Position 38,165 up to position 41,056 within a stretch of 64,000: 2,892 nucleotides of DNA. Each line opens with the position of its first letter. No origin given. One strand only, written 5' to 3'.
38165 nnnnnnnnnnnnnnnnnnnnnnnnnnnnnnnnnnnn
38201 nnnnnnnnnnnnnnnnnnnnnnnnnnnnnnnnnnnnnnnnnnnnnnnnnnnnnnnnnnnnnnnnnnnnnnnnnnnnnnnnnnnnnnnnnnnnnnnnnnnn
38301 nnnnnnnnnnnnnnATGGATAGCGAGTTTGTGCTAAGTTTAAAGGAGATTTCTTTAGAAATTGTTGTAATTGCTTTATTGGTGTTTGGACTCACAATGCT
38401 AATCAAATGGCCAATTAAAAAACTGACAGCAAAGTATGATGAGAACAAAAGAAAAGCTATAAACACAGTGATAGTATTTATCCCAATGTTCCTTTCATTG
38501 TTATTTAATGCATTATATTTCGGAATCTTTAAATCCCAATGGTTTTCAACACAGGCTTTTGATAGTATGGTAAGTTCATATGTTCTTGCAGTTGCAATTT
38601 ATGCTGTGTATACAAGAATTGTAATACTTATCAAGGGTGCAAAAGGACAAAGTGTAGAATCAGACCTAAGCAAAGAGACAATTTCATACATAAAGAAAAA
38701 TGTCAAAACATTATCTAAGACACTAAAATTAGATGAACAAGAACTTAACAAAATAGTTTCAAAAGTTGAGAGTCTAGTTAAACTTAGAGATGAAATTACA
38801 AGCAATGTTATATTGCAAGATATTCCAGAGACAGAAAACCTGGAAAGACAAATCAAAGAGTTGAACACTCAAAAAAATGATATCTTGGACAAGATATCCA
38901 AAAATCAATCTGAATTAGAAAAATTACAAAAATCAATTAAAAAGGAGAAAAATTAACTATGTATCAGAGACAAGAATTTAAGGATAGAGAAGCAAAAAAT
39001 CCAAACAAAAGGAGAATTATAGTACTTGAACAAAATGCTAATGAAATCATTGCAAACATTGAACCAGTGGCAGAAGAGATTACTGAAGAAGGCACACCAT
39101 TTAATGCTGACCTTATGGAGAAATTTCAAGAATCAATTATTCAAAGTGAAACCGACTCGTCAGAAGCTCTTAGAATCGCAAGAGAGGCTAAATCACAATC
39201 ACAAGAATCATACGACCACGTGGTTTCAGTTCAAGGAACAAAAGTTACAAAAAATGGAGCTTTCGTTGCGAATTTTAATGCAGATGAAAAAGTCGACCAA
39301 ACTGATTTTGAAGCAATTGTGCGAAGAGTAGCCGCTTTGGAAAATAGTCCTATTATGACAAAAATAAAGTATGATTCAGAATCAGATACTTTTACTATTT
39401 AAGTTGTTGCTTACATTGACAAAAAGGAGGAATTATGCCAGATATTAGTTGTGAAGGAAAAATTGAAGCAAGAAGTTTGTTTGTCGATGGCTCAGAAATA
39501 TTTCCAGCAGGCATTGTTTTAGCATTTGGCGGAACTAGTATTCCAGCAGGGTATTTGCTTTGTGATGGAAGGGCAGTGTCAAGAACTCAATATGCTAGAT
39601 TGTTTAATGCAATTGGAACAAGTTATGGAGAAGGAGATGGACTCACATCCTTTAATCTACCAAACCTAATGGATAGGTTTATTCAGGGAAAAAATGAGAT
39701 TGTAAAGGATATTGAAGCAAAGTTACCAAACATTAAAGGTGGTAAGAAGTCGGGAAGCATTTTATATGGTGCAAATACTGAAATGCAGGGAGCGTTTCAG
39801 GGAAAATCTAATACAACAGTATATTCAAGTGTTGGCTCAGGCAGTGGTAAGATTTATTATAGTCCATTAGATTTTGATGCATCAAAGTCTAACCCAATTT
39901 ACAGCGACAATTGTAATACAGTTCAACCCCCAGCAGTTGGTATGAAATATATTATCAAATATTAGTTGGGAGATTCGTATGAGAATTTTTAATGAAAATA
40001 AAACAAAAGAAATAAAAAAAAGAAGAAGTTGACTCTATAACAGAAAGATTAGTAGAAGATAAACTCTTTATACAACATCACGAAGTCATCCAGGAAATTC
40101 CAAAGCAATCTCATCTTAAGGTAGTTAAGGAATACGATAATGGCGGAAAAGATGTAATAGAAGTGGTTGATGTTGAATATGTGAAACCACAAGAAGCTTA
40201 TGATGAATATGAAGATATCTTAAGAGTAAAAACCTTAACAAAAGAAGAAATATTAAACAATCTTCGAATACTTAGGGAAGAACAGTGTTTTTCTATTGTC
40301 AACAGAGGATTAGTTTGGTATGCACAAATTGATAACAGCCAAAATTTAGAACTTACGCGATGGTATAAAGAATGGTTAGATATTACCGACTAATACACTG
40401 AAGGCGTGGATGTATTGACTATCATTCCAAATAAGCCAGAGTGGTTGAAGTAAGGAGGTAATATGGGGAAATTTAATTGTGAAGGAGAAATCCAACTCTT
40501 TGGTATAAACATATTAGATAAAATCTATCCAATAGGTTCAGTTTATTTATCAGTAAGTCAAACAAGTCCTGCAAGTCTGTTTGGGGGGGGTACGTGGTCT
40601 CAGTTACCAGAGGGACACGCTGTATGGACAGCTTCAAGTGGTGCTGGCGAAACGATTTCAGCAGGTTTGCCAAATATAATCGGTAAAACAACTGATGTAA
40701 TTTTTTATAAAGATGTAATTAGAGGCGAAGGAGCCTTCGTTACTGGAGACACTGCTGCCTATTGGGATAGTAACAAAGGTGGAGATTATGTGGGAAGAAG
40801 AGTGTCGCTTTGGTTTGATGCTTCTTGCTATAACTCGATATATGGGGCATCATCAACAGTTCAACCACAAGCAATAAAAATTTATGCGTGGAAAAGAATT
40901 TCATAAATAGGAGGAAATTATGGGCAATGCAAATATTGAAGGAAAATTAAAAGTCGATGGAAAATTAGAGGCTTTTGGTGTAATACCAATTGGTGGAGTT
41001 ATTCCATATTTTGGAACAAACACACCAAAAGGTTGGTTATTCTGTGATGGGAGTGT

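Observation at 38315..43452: Array of five short fiber-tip/tail-collar-like genes with a shared N-terminal adaptor motif and interleaved chaperone-like genes, but no other virion genes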

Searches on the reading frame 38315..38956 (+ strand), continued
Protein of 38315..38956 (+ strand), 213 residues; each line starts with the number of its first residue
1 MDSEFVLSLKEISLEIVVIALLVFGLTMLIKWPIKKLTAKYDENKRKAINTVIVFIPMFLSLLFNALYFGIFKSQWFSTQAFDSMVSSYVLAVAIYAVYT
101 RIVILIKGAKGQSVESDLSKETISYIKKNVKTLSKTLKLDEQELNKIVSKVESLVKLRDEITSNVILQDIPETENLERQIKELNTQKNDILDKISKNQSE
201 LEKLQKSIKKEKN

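Call 90: predict_structure(alignment_id=A1)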
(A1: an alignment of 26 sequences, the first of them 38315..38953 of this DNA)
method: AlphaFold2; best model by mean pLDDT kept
length: 213 residues; sequences in the alignment: 26
mean_pLDDT: 70.3   pTM: 0.40
mean pLDDT of the five models: 70.3, 69.7, 68.5, 67.4, 64.5
residues with pLDDT >= 90: 0; 70-90: 125; 50-70: 57; < 50: 31
segments of 3 or more residues with pLDDT < 50: 1-11, 109-121
pLDDT, mean of each block of 10 residues (from residue 1): 40 74 87 82 84 87 87 79 82 82 61 41 53 58 63 65 55 75 82 79 68 48
secondary structure, 60 per line:
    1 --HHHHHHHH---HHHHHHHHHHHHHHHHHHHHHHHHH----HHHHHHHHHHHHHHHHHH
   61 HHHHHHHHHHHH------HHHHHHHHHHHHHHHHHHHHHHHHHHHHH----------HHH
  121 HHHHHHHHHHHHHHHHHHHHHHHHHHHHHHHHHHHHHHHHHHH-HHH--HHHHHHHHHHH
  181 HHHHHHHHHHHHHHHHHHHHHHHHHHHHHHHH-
elements in order: H3-10 H14-38 H43-72 H79-107 H118-163 H170-212

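Call 94: fold_search(model_id=the predicted structure, library=viral)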
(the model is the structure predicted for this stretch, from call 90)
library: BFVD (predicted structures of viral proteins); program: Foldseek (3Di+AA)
matches with E <= 10: 149; with E <= 0.001: 0
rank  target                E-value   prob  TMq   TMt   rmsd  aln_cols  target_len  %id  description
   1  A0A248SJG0            2.5e-01  0.54  0.28  0.19  18.4       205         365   12  (no name in the UniProt tables at hand)
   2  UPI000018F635         3.4e-01  0.89  0.39  0.28  22.1       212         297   14  (no name look-up for this kind of identifier)
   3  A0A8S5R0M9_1          5.6e-01  0.57  0.39  0.12  22.1       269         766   16  Chromosome segregation ATPase [Siphoviridae sp. ctyvQ1]
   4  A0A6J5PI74            8.2e-01  0.25  0.26  0.11  18.0       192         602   14  Bacteriophage lambda, GpH, tail tape measure, N-terminal [uncultured Caudovirales phage]
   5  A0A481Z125            9.2e-01  0.28  0.23  0.31  13.8       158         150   11  Uncharacterized protein [Mimivirus LCMiAC02]
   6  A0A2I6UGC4            9.7e-01  0.13  0.20  0.08  23.1       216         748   14  Uncharacterized protein [Salinibacter phage M8CC-19]
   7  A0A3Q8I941            1.0e+00  0.20  0.24  0.09  25.5       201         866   14  (no name in the UniProt tables at hand)
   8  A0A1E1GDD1            1.0e+00  0.16  0.24  0.22  33.9       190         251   13  (no name in the UniProt tables at hand)
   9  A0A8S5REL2            1.1e+00  0.77  0.29  0.60   4.9        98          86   12  Holin [virus sp. ctqEG8]
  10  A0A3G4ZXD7            1.2e+00  0.99  0.41  0.11   3.9       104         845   15  Uncharacterized protein [Faunusvirus sp.]
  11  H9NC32                1.4e+00  0.60  0.41  0.36  14.0       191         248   17  (no name in the UniProt tables at hand)
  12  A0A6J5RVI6            1.4e+00  0.09  0.20  0.08  19.4       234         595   12  EF-hand domain-containing protein [uncultured Caudovirales phage]
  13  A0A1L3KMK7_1          1.6e+00  0.15  0.21  0.06  18.2       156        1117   15  (no name in the UniProt tables at hand)
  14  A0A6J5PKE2            1.6e+00  0.10  0.19  0.14  19.5       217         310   12  Uncharacterized protein [uncultured Caudovirales phage]
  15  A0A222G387            1.8e+00  0.11  0.23  0.07  16.8       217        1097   14  Protein inside capsid D [Marinomonas phage CB5A]
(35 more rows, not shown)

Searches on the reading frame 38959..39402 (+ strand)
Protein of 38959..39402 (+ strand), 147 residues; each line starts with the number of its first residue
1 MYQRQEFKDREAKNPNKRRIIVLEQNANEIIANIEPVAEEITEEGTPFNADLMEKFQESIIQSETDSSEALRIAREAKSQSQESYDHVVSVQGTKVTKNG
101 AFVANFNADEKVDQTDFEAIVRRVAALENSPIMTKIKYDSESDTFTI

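Call 4: search_protein_families(library=pfam, proteins=[window:38959-39402:+], max_evalue=0.1)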
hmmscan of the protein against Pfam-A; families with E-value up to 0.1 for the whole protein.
window:38959-39402:+ (147 aa): 1 family
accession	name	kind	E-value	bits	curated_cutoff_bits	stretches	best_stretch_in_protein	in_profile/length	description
PF15595.11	Imm51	-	0.042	14.2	29.8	0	84-146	9-69/104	Immunity protein 51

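Call 5: search_protein_families(library=phrogs, proteins=[window:38959-39402:+], max_evalue=0.01)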
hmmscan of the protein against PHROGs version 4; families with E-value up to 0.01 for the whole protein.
window:38959-39402:+ (147 aa): 0 families

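Call 8: search_dna_similar(query=window:38959-39402:+, collection=phages, mode=protein, max_evalue=0.001)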
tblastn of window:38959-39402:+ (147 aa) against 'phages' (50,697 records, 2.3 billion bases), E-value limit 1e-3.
No match.

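Call 10: find_homologous_proteins(query=window:38959-39402:+, max_evalue=0.001)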
Query window:38959-39402:+ (147 aa): 9 proteins with E <= 0.001 among 36 candidates.
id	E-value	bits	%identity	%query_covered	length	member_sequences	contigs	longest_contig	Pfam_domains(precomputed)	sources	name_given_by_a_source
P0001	2.9e-85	301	100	100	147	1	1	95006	-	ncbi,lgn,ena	-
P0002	7.6e-60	219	77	100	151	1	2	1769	-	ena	-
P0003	4.2e-57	210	71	100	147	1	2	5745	-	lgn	-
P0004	4.0e-55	203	68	100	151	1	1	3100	-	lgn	-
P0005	1.2e-54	202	58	99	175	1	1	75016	-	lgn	-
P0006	1.8e-51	192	57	100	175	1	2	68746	-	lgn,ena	-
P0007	9.8e-49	183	66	100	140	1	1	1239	-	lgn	-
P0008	1.5e-47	179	55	100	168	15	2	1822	-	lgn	-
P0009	3.6e-44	168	61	99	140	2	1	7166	-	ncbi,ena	-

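Call 11: find_encoding_contigs(protein=P0005, flank=10000, max_places=3)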
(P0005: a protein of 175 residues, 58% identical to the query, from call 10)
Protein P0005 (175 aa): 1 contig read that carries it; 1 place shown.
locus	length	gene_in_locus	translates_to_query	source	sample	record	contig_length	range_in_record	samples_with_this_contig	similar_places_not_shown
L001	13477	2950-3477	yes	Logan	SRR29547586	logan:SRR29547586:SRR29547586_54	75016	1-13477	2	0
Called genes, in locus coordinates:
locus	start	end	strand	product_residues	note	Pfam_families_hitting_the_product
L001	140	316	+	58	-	-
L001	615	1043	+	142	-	PF01966:HD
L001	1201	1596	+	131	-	-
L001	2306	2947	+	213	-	-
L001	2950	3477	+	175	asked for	-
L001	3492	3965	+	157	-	-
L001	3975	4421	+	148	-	PF21939:Gp10_C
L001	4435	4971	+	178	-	PF07484:Collar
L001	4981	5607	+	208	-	-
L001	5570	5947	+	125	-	-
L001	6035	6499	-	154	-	-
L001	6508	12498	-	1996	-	PF05593:RHS_repeat (faint)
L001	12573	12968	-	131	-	PF07374:DUF1492 (weak), PF04545:Sigma70_r4 (faint)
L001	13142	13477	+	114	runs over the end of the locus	PF12844:HTH_19, PF13560:HTH_31, PF01381:HTH_3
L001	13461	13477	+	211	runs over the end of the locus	PF06114:Peptidase_M78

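Call 12: find_encoding_contigs(protein=P0006, flank=10000, max_places=3)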
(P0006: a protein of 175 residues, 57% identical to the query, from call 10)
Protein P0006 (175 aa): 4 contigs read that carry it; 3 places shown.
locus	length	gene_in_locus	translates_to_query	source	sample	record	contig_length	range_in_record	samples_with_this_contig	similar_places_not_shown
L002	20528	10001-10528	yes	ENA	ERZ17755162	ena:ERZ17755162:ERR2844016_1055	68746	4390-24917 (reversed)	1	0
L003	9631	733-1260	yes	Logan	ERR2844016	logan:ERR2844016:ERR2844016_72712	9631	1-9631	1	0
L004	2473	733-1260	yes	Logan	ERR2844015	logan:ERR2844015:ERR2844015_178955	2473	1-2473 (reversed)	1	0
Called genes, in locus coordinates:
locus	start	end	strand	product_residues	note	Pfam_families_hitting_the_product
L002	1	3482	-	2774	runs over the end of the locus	-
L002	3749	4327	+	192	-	PF28043:KwaA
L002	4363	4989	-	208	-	-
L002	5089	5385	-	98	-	-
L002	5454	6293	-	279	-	PF13353:Fer4_12 (weak), PF04055:Radical_SAM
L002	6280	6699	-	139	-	-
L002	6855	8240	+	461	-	PF01595:CNNM, PF00571:CBS, PF03471:CorC_HlyC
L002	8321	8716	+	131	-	-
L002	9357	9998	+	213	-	-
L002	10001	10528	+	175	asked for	-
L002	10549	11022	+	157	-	-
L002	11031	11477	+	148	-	PF21939:Gp10_C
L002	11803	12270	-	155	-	-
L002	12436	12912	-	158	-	-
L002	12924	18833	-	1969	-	PF05593:RHS_repeat (faint)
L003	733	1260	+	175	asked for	-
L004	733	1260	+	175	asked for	-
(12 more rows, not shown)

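Call 15: find_encoding_contigs(protein=P0009, flank=10000, max_places=3)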
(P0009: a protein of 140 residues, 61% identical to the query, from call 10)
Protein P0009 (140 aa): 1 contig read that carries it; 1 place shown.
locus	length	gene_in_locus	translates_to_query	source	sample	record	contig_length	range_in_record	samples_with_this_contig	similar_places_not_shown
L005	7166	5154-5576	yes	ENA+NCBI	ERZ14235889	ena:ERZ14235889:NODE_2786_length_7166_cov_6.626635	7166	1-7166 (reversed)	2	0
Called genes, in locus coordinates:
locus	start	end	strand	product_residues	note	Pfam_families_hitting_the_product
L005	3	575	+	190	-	?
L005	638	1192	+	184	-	-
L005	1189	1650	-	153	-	-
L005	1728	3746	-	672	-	PF02534:T4SS-DNA_transf, PF10412:TrwB_AAD_bind, PF12696:TraG-D_C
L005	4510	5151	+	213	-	-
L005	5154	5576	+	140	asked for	-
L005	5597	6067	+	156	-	PF21939:Gp10_C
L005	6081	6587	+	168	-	PF21939:Gp10_C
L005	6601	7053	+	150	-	-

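Call 16: find_encoding_contigs(protein=P0003, flank=10000, max_places=3)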
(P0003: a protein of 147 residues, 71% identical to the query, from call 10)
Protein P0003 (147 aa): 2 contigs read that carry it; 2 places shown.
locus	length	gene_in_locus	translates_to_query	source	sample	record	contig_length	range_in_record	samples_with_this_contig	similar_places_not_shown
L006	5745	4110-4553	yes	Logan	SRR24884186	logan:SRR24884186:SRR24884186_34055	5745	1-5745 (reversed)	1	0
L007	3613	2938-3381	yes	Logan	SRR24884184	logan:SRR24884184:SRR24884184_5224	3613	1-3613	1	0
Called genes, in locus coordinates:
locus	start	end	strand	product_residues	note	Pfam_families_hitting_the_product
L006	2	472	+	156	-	?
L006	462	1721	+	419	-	PF05958:tRNA_U5-meth_tr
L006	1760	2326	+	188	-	-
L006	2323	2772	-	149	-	-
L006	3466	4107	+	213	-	-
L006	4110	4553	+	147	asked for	-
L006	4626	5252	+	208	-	-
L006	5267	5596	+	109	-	-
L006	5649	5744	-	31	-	?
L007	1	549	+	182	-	?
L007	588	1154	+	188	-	-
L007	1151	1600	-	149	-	-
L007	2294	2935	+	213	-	-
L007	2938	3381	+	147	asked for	-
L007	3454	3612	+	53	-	?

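Call 17: find_encoding_contigs(protein=P0001, flank=10000, max_places=3)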
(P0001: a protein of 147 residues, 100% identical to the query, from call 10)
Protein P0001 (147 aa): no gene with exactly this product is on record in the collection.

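Call 31: search_protein_families(library=ncbifam, proteins=[window:38959-39402:+], max_evalue=0.01)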
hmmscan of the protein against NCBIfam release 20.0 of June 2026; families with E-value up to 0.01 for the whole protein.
window:38959-39402:+ (147 aa): 1 family
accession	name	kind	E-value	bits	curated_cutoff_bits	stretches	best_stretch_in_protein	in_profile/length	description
NF045517.1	halo_surf_dom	domain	0.0022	18.1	40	1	57-126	10-77/88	BGTF surface domain-containing protein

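Call 64: find_related_loci(query=A3, collection=viral_contigs, flank=10000)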
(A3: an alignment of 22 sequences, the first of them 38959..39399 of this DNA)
Query A3 (147 aa) in viral_contigs; peptide patterns used: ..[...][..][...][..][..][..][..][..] (x = any residue, [..] = any of these).
76 stretches matched a pattern, but none encodes a relative of the query by tblastn (E <= 1e-3).

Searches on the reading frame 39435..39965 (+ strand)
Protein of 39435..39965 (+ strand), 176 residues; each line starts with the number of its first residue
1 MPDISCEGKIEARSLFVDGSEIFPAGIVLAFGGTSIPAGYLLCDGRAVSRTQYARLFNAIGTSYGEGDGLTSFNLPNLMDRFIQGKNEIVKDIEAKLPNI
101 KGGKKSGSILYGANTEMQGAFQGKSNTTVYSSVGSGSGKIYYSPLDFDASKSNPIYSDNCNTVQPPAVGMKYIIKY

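Call 4: search_protein_families(library=pfam, proteins=[window:39435-39965:+], max_evalue=0.1)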
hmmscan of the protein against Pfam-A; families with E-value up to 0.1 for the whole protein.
window:39435-39965:+ (176 aa): 1 family
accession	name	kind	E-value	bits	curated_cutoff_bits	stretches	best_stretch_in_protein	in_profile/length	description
PF07484.17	Collar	-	1.1e-21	77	24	1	26-83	1-57/57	Phage Tail Collar Domain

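Call 5: search_protein_families(library=phrogs, proteins=[window:39435-39965:+], max_evalue=0.01)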
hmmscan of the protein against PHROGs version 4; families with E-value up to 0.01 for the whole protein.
window:39435-39965:+ (176 aa): 22 families
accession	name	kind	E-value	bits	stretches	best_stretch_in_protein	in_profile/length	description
phrog_9116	-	tail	1.1e-23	84.8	1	8-174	44-209/455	tail protein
phrog_19618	-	tail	3.3e-22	80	1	23-86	136-199/387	tail collar protein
phrog_25747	-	tail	5.4e-16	58.7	1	25-88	680-743/901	tail fiber protein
phrog_1858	-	tail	3.4e-15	56.1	1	20-175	135-292/1018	tail fiber protein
phrog_523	-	tail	2.5e-14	54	1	23-131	486-576/673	tail collar fiber protein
phrog_38759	-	unknown function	2.2e-12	47.3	1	27-97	757-829/920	-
phrog_327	-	tail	5.9e-11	43.4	1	16-175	297-440/618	tail protein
phrog_31611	-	tail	7.6e-09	36.2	1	30-84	169-225/385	tail collar protein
phrog_14307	-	unknown function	7.9e-09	36.3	1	16-88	41-103/137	-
phrog_6256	-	tail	1.3e-07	32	1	24-126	290-380/686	tail fiber protein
phrog_1800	-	tail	2e-07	31.3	1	23-102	390-447/545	tail collar fiber protein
phrog_2097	-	tail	7e-07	29.4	1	17-62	380-425/644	tail fiber protein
phrog_6921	-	tail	2.6e-06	27.5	1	96-165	335-412/738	tail fiber protein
phrog_4924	-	tail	1.3e-05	24.3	1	39-85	595-649/1022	short tail fiber protein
phrog_4591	-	tail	3.4e-05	24.4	1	34-91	26-61/429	short tail fiber protein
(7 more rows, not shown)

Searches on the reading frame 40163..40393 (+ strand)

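Call 4: search_protein_families(library=pfam, proteins=[window:40163-40393:+], max_evalue=0.1)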
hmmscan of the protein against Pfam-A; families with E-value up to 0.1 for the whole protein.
window:40163-40393:+ (76 aa): 2 families
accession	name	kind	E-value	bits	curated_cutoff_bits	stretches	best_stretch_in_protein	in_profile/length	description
PF16557.11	CUTL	-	0.021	15.6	25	1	42-71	41-68/72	CUT1-like DNA-binding domain of SATB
PF05621.17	TniB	-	0.04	13.8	22.4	1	14-49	126-161/189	Bacterial TniB protein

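Call 5: search_protein_families(library=phrogs, proteins=[window:40163-40393:+], max_evalue=0.01)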
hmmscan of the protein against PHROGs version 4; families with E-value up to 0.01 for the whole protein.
window:40163-40393:+ (76 aa): 0 families

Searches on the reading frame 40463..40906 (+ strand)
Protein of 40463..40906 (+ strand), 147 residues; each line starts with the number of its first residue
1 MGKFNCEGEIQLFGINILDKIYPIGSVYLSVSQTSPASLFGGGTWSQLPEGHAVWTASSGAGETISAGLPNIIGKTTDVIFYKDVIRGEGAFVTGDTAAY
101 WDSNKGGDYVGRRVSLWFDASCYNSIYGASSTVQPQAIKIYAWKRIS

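Call 4: search_protein_families(library=pfam, proteins=[window:40463-40906:+], max_evalue=0.1)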
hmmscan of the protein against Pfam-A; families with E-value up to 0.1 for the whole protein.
window:40463-40906:+ (147 aa): 1 family
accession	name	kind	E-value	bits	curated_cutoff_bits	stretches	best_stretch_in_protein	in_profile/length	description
PF21939.1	Gp10_C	-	1e-10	43.1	27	1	17-61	1-45/139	Baseplate structural protein Gp10, C-terminal domain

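Call 5: search_protein_families(library=phrogs, proteins=[window:40463-40906:+], max_evalue=0.01)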
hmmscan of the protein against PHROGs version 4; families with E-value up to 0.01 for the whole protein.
window:40463-40906:+ (147 aa): 6 families
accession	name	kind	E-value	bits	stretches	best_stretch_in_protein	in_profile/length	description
phrog_6465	-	tail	1.3e-09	39.1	1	16-54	113-151/281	tail protein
phrog_24267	-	unknown function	9.9e-08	32.9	1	7-64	129-185/266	-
phrog_5717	-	tail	1.5e-05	24.4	1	16-58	997-1040/1150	tail protein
phrog_6921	-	tail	5.1e-05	23.2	1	57-132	324-408/738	tail fiber protein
phrog_958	-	tail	0.0007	19.1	1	16-55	452-492/606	baseplate wedge subunit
phrog_2097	-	tail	0.0025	17.6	1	17-67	381-438/644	tail fiber protein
